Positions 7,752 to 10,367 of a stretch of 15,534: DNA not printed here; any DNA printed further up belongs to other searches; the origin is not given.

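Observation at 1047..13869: Mirror-symmetric eight-gene operon: SBP, permease, permease, [NHL/TPR/Yip1 protein, anchored DUF5696-like protein], permease, permease, SBP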

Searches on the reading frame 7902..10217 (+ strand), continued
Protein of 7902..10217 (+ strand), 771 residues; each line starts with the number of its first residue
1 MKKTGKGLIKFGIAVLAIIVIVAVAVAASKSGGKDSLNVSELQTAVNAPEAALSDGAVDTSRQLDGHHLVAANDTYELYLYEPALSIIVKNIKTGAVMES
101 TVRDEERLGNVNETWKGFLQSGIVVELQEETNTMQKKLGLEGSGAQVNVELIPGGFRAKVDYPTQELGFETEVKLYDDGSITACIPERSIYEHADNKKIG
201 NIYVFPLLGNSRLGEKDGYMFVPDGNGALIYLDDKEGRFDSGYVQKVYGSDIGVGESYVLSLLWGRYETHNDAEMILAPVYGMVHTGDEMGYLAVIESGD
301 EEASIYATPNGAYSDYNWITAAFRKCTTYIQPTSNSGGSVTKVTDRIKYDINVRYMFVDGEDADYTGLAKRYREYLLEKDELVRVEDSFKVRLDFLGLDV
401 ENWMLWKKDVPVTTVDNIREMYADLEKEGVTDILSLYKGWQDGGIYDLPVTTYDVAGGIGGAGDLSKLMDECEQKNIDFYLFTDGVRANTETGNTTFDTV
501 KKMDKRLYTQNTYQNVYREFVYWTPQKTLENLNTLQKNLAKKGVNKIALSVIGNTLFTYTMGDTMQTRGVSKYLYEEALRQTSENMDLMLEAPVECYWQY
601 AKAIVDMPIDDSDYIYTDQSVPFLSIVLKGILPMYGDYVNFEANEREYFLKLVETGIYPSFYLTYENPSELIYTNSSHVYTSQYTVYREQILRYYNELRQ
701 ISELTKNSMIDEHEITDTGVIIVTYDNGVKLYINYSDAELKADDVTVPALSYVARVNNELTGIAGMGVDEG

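Call 60: get_annotated_region(hit=H2, flank=12000)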
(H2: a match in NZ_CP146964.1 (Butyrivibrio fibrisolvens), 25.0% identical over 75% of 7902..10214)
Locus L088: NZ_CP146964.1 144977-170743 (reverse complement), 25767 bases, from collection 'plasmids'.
description: Butyrivibrio fibrisolvens strain D1 plasmid pNP243, complete sequence
organism: Butyrivibrio fibrisolvens (NCBI taxid 831)
taxonomy: Bacteria; Bacillota; Clostridia; Lachnospirales; Lachnospiraceae; Butyrivibrio; Butyrivibrio fibrisolvens
host: -; source: Bovinae,Bovine rumen; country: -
typing (MOB-suite, as given by PLSDB): non-mobilizable
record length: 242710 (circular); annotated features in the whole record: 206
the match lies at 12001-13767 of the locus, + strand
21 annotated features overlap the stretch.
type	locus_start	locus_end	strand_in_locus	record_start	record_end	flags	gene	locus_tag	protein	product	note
CDS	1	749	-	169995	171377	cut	-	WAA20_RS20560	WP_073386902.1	response regulator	GO:0000160 - phosphorelay signal transduction system [Evidence IEA]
CDS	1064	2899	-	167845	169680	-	-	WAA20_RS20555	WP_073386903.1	histidine kinase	GO:0000160 - phosphorelay signal transduction system [Evidence IEA]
CDS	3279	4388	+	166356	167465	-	-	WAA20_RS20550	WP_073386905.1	glycoside hydrolase family 43 protein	-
CDS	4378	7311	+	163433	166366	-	-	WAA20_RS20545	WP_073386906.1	extracellular solute-binding protein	-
CDS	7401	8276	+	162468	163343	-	-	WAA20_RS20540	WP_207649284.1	sugar ABC transporter permease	-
CDS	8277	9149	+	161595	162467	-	-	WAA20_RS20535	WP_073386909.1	carbohydrate ABC transporter permease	GO:0008643 - carbohydrate transport [Evidence IEA]; GO:0055085 - transmembrane transport [Evidence IEA]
CDS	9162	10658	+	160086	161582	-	-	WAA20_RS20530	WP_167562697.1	NHL repeat-containing protein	-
CDS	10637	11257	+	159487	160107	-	-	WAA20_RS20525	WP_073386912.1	YIP1 family protein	-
CDS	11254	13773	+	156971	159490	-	-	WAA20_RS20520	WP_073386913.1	DUF5696 domain-containing protein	-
CDS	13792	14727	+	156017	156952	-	-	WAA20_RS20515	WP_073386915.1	sugar ABC transporter permease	-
CDS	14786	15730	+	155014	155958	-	-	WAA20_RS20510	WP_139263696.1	carbohydrate ABC transporter permease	GO:0008643 - carbohydrate transport [Evidence IEA]; GO:0055085 - transmembrane transport [Evidence IEA]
CDS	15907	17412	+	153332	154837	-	-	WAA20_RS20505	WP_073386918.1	extracellular solute-binding protein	-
CDS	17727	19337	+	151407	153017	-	-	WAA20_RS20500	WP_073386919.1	extracellular solute-binding protein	-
CDS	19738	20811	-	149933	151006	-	-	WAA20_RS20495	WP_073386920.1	J domain-containing protein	-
CDS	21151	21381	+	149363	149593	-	-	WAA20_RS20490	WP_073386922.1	hypothetical protein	-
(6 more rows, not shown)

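Call 65: find_related_loci(query=A5, collection=metagenome_contigs, flank=10000)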
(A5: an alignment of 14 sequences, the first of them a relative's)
Query A5 (780 aa) in metagenome_contigs; peptide patterns used: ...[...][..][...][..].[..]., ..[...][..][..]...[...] (x = any residue, [..] = any of these).
600 stretches matched a pattern (row limit reached: there are more); 528 encode a relative of the query (tblastn E <= 1e-3); the best 80 are kept; 80 distinct loci.
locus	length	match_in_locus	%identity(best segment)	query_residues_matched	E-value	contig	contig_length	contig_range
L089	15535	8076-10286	58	17-763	0e+0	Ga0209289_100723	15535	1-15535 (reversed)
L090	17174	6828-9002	55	43-768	0e+0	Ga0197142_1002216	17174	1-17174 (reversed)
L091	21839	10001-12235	51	21-771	0e+0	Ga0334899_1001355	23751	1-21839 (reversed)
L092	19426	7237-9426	54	43-768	0e+0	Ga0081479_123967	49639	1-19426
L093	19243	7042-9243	49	21-770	0e+0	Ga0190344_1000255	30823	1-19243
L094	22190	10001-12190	55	43-768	0e+0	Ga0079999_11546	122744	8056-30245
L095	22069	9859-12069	42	12-766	0e+0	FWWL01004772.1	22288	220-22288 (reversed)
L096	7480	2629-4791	42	40-767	0e+0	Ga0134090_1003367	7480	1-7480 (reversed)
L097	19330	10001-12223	40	23-769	0e+0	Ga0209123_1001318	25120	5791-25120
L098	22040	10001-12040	41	74-760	8e-166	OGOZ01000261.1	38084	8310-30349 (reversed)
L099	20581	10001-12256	51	20-764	0e+0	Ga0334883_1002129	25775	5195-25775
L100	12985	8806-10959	37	43-770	6e-145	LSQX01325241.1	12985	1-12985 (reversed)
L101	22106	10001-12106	38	47-760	2e-143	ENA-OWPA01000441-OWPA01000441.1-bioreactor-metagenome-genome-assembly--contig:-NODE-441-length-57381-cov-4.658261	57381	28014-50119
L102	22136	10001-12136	35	44-770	2e-138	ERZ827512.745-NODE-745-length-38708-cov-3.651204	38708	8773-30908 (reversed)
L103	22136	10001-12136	35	44-770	2e-138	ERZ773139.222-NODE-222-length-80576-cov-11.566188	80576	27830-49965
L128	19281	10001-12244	31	14-763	1e-115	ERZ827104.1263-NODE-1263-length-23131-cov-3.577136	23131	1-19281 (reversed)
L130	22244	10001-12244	32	14-763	1e-115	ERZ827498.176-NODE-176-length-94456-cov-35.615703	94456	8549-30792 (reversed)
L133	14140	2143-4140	33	87-763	3e-115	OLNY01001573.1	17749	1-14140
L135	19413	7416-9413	32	87-763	4e-115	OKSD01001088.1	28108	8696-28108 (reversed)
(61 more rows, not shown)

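Call 73: search_protein_families(library=pfam, alignment_id=A6, max_evalue=0.00001)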
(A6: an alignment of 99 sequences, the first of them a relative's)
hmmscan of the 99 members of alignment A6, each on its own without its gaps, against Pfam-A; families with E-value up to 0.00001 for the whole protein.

A. member 1, L083:9892-12042:+ (717 aa): 3 families
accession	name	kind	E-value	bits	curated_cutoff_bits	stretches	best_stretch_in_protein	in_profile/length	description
PF00933.27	Glyco_hydro_3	-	6.4e-46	157.7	27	1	79-307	78-315/316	Glycosyl hydrolase family 3 N terminal domain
PF01915.27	Glyco_hydro_3_C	-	1.9e-37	129.7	31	1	341-584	1-200/200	Glycosyl hydrolase family 3 C-terminal domain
PF14310.12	Fn3-like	-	1.6e-22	79.8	25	1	637-706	1-71/71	Fibronectin type III-like domain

B. families by the number of members that match (of 99 scanned): 78 families (the first 25 are shown)
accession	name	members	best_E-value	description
PF13802.12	Gal_mutarotas_2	9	2.8e-14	Glycosyl hydrolase 31 N-terminal galactose mutarotase-like domain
PF00933.27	Glyco_hydro_3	8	2.6e-65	Glycosyl hydrolase family 3 N terminal domain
PF01055.32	Glyco_hydro_31_2nd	8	7e-49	Glycosyl hydrolases family 31 TIM-barrel domain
PF01915.27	Glyco_hydro_3_C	8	2.3e-48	Glycosyl hydrolase family 3 C-terminal domain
PF21365.3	Glyco_hydro_31_3rd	8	1.4e-26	Glycosyl hydrolase family 31 C-terminal domain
PF14310.12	Fn3-like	8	1.6e-22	Fibronectin type III-like domain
PF00722.28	Glyco_hydro_16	7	1.1e-30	Glycosyl hydrolases family 16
PF03935.22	SKN1_KRE6_Sbg1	7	5.6e-18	Beta-glucan synthesis-associated protein SKN1/KRE6/Sbg1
PF10091.15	Glycoamylase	6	1.4e-78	Putative glucoamylase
PF13377.12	Peripla_BP_3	6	1e-36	Periplasmic binding protein-like domain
PF00532.27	Peripla_BP_1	6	2.8e-28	Periplasmic binding proteins and sugar binding domain of LacI family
PF13407.12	Peripla_BP_4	6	1.2e-23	Periplasmic binding protein domain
PF00356.27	LacI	6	3.8e-21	Bacterial regulatory proteins, lacI family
PF00754.31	F5_F8_type_C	5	4.2e-15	F5/8 type C domain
PF22633.2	F5_F8_type_C_2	5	1.7e-12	NedA-like, galactose-binding domain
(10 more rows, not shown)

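Call 82: search_protein_families(library=pfam, proteins=[L128:4983-9929:+, L135:4861-7098:+, L135:1418-2287:+, L128:14035-16359:+, L133:8259-11330:+, L083:13988-17182:+, L084:15075-19757:+, L085:20088-22166:+, L135:129-1346:-], max_evalue=0.001)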
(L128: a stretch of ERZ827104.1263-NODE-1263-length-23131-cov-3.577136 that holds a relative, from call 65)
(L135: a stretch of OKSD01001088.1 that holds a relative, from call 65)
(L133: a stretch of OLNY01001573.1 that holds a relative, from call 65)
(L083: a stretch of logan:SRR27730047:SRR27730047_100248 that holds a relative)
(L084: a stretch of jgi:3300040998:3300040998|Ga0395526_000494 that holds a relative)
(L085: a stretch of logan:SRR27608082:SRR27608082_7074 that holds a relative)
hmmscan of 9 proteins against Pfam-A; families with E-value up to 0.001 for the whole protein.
L128:4983-9929:+ (1649 aa): 6 families
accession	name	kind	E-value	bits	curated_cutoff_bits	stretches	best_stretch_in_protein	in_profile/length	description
PF01055.32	Glyco_hydro_31_2nd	-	5.7e-40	138.1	23.5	1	330-570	70-327/328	Glycosyl hydrolases family 31 TIM-barrel domain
PF21365.3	Glyco_hydro_31_3rd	-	1.5e-21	77.1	24.4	1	579-663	1-85/87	Glycosyl hydrolase family 31 C-terminal domain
PF13802.12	Gal_mutarotas_2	-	5.6e-14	53.3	27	1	90-222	34-181/184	Glycosyl hydrolase 31 N-terminal galactose mutarotase-like domain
PF22633.2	F5_F8_type_C_2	-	4.5e-11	43.6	27.8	1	817-900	2-91/91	NedA-like, galactose-binding domain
PF00754.31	F5_F8_type_C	-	1.8e-10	41.5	28.2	1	807-914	6-124/127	F5/8 type C domain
PF00404.24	Dockerin_1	-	1.3e-07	32.1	22.9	1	1593-1644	2-55/57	Dockerin type I domain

L135:4861-7098:+ (746 aa): 2 families
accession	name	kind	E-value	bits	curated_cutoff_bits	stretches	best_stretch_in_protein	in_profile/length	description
PF00404.24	Dockerin_1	-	4.3e-08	33.7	22.9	1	690-741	2-55/57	Dockerin type I domain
PF06439.18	3keto-disac_hyd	-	0.00053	20.5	26.8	0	80-216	28-146/187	3-keto-disaccharide hydrolase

L135:1418-2287:+ (290 aa): 5 families
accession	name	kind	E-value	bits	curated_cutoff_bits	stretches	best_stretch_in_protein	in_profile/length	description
PF12833.13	HTH_18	-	3.2e-20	72.6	33.6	1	209-287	1-79/80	Helix-turn-helix domain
PF02311.25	AraC_binding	-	7.1e-18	65.1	21.1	1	61-160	19-114/135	AraC-like ligand binding domain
PF00165.29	HTH_AraC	-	5e-17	62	26.6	1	248-287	1-42/42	Bacterial regulatory helix-turn-helix proteins, AraC family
PF07883.17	Cupin_2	-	1.2e-07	31.8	27.2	1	68-115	21-68/70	Cupin domain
PF21621.3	MPI_cupin_dom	-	5.2e-06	26.8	27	1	52-98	17-62/79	Mannose-6-phosphate isomerase, cupin domain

L128:14035-16359:+ (775 aa): 3 families
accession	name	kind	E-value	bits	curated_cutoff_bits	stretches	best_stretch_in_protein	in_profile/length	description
PF01055.32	Glyco_hydro_31_2nd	-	9.5e-45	153.8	23.5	1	325-564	69-327/328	Glycosyl hydrolases family 31 TIM-barrel domain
PF21365.3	Glyco_hydro_31_3rd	-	7.5e-19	68.4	24.4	1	573-659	1-87/87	Glycosyl hydrolase family 31 C-terminal domain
PF13802.12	Gal_mutarotas_2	-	4e-15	57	27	1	151-220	108-184/184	Glycosyl hydrolase 31 N-terminal galactose mutarotase-like domain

L133:8259-11330:+ (1024 aa): 5 families
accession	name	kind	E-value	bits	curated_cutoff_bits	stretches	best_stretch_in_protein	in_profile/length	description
PF01055.32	Glyco_hydro_31_2nd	-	1.6e-35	123.4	23.5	1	339-580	73-327/328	Glycosyl hydrolases family 31 TIM-barrel domain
PF00754.31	F5_F8_type_C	-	1.7e-20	73.9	28.2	1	812-919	2-117/127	F5/8 type C domain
PF21365.3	Glyco_hydro_31_3rd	-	3.5e-20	72.7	24.4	1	589-674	1-87/87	Glycosyl hydrolase family 31 C-terminal domain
PF22633.2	F5_F8_type_C_2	-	1.6e-17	64.4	27.8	1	826-912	1-91/91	NedA-like, galactose-binding domain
PF13802.12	Gal_mutarotas_2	-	6.8e-13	49.7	27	1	106-227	43-180/184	Glycosyl hydrolase 31 N-terminal galactose mutarotase-like domain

L083:13988-17182:+ (1065 aa): 0 families

L084:15075-19757:+ (1561 aa): 2 families
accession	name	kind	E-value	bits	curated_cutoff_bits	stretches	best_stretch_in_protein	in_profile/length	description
PF10091.15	Glycoamylase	-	3.9e-61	206.8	27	1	224-435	3-221/221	Putative glucoamylase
PF23197.1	IG_AIR9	-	1.1e-09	38.5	27.5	1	609-688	9-83/87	AIR9 A9 domain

L085:20088-22166:+ (693 aa): 0 families

L135:129-1346:- (406 aa): 2 families
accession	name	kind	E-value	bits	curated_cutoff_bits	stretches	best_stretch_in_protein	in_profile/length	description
PF21252.2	Glyco_hydro_109_C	-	2.4e-54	183.9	27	1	139-297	3-179/187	Glycosyl hydrolase 109, C-terminal domain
PF01408.29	GFO_IDH_MocA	-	1.9e-09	38.7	24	1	5-125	2-117/120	Oxidoreductase family, NAD-binding Rossmann fold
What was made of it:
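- Around distant cassettes: GH31, GH3, GH16, PF10091, GH13, GH30, GH66 and LacI (calls 73, 82).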
